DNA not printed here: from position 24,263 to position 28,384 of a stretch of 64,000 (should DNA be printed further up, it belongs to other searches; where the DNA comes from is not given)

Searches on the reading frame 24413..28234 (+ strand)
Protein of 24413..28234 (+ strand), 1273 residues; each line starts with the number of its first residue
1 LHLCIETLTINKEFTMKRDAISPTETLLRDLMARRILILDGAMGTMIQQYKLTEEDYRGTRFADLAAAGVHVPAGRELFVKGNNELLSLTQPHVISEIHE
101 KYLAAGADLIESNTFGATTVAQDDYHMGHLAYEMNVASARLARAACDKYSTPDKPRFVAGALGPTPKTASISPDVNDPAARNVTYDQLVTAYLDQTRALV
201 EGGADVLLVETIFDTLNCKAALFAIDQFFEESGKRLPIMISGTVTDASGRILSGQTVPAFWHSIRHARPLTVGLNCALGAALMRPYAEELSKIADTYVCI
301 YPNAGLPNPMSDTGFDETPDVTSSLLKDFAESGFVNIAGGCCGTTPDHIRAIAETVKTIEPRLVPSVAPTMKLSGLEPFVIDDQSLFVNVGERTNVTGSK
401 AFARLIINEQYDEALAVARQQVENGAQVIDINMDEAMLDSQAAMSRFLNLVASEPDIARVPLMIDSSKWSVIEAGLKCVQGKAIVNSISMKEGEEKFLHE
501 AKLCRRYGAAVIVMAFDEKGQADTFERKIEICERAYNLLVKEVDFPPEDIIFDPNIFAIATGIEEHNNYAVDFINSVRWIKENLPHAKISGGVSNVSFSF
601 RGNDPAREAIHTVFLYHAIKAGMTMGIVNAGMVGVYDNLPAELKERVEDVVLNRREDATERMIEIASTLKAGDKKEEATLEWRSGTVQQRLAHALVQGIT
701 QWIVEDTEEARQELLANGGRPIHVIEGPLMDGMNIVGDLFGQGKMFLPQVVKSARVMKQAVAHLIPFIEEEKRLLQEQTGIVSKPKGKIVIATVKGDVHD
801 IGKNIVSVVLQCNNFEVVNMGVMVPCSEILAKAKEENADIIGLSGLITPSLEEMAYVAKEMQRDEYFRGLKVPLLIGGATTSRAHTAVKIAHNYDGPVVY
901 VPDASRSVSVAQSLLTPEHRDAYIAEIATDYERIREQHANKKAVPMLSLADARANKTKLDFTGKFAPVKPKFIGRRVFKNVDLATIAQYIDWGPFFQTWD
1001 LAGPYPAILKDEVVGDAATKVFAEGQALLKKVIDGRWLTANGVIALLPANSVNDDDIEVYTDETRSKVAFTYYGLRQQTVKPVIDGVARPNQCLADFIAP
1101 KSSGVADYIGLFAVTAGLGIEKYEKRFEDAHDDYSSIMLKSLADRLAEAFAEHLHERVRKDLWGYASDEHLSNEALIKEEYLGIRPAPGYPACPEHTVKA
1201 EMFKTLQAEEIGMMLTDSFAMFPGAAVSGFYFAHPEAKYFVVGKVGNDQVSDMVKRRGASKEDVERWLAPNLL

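Call 34: search_protein_families(library=pfam, proteins=[window:24413-28234:+], max_evalue=0.001)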
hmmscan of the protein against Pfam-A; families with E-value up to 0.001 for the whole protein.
window:24413-28234:+ (1273 aa): 5 families
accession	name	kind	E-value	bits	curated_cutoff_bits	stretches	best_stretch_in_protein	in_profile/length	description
PF02965.22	Met_synt_B12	-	9.6e-122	406.1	25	1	982-1258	1-273/273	Vitamin B12 dependent methionine synthase, activation domain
PF02574.22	S-methyl_trans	-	5.5e-92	309.1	22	1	37-356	1-283/283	Homocysteine S-methyltransferase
PF00809.28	Pterin_bind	-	9.5e-65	219.1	25.5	1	391-629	1-244/244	Pterin binding enzyme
PF02607.22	B12-binding_2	-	2.4e-24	85.7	23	1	688-764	2-73/74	B12 binding domain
PF02310.24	B12-binding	-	2.3e-19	69.8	32.1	1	787-882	1-92/121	B12 binding domain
